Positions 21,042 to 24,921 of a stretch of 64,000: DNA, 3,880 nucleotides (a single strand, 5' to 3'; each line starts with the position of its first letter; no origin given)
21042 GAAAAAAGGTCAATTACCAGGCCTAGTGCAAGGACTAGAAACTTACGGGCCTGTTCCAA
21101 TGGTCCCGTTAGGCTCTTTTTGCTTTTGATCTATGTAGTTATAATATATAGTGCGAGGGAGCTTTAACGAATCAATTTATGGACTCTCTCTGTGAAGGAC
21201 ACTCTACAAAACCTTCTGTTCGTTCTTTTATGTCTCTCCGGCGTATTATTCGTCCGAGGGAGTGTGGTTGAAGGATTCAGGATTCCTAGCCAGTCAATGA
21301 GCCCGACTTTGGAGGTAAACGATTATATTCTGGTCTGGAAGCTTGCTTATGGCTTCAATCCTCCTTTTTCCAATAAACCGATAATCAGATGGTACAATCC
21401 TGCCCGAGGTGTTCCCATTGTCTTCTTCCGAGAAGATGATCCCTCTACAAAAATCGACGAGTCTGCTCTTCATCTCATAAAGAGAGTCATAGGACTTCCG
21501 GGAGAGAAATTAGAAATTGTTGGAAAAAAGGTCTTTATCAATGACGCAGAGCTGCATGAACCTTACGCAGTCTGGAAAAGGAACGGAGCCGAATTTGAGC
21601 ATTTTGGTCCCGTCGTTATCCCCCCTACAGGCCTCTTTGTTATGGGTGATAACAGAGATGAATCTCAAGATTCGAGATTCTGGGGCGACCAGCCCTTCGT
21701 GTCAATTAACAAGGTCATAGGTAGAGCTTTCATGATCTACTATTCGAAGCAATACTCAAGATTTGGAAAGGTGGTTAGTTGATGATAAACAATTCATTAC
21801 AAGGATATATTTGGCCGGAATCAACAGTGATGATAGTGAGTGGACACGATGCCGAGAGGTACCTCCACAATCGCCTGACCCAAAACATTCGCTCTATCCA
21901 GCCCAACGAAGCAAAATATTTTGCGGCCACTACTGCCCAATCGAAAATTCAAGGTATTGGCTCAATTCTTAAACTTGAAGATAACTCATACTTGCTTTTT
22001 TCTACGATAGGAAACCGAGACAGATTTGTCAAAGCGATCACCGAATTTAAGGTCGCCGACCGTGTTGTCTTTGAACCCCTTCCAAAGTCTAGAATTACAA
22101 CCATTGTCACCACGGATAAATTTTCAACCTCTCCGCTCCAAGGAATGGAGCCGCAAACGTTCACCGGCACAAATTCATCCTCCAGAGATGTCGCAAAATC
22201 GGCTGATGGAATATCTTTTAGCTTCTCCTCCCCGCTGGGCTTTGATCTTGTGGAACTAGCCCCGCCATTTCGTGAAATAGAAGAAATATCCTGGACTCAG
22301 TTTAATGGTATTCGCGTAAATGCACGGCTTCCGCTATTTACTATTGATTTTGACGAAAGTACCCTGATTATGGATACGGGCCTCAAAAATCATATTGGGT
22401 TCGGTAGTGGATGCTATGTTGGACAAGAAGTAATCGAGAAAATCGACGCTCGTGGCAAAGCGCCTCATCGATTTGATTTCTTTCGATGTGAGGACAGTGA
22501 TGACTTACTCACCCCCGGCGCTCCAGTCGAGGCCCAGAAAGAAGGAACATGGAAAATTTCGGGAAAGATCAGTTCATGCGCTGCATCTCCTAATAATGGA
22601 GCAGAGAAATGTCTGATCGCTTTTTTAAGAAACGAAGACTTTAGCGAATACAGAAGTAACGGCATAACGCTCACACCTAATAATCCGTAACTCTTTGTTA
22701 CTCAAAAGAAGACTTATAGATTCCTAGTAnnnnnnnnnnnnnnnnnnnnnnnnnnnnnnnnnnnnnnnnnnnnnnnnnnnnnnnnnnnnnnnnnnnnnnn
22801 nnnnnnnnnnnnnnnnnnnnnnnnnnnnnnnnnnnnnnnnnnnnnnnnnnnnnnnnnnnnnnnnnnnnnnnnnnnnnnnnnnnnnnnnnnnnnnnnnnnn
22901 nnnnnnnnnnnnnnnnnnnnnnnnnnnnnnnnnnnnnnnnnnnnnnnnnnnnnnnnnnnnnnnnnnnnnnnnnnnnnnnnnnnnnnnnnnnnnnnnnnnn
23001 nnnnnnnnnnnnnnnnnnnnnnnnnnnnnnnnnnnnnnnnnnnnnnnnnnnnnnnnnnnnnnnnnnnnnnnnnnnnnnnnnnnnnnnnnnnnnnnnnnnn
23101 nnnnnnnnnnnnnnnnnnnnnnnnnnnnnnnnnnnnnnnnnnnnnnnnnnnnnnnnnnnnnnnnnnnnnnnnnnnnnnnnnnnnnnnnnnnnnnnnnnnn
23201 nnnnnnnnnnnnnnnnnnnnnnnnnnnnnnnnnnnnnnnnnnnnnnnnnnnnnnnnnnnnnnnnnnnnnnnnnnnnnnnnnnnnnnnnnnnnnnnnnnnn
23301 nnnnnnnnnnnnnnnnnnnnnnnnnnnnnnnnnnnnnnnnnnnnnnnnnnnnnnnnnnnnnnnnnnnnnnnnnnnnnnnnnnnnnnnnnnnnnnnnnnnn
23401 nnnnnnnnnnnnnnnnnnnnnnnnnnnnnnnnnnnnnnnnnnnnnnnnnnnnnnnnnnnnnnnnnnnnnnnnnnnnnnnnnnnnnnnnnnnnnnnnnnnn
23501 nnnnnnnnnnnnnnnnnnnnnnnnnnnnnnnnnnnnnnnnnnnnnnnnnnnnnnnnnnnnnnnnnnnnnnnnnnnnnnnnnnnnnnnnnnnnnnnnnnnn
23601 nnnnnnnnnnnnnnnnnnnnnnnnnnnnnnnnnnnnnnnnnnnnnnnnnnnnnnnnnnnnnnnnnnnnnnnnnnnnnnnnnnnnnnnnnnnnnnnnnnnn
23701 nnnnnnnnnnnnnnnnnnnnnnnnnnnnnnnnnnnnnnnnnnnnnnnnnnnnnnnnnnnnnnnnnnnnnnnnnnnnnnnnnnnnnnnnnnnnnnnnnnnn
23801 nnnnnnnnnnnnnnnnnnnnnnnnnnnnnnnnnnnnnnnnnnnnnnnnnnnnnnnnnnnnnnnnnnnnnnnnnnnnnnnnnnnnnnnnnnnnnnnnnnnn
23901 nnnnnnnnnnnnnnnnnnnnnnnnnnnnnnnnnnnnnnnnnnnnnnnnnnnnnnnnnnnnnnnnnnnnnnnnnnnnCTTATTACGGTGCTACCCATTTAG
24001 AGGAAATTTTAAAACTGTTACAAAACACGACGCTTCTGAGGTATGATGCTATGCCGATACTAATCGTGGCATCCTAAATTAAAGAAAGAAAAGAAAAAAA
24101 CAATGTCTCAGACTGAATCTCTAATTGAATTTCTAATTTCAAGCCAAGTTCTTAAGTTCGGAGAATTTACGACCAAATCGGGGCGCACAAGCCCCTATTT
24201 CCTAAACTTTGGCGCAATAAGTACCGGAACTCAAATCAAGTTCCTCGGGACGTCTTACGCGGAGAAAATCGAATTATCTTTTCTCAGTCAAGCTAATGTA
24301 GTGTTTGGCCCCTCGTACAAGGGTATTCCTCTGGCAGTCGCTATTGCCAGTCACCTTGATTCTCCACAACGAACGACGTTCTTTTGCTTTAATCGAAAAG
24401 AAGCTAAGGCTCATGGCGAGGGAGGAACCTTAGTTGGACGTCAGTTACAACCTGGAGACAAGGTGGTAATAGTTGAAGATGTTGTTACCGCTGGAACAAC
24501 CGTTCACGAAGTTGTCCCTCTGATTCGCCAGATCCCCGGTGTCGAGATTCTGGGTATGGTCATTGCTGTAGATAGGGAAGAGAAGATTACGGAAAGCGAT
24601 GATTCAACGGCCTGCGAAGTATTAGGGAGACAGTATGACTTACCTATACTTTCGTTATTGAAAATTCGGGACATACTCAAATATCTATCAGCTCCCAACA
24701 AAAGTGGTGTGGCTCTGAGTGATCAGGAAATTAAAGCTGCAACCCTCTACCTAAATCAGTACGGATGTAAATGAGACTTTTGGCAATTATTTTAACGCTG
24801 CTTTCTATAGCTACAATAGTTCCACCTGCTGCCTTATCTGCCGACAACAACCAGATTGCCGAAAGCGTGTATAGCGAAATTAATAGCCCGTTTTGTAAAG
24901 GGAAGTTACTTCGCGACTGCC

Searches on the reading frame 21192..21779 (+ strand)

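Call 45: search_protein_families(library=pfam, proteins=[window:21192-21779:+], max_evalue=0.00001)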
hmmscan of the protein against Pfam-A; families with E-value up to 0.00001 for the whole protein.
window:21192-21779:+ (196 aa): 1 family
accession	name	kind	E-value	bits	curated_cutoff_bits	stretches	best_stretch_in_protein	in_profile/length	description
PF10502.14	Peptidase_S26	-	3.9e-37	128.2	22.9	1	9-184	6-168/168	Signal peptidase, peptidase S26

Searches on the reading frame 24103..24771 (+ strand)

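Call 45: search_protein_families(library=pfam, proteins=[window:24103-24771:+], max_evalue=0.00001)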
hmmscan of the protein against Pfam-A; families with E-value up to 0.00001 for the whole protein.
window:24103-24771:+ (223 aa): 1 family
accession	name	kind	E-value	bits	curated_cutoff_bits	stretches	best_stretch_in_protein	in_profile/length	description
PF00156.33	Pribosyltran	-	3.3e-13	49.7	26.3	1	41-167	7-135/158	Phosphoribosyl transferase domain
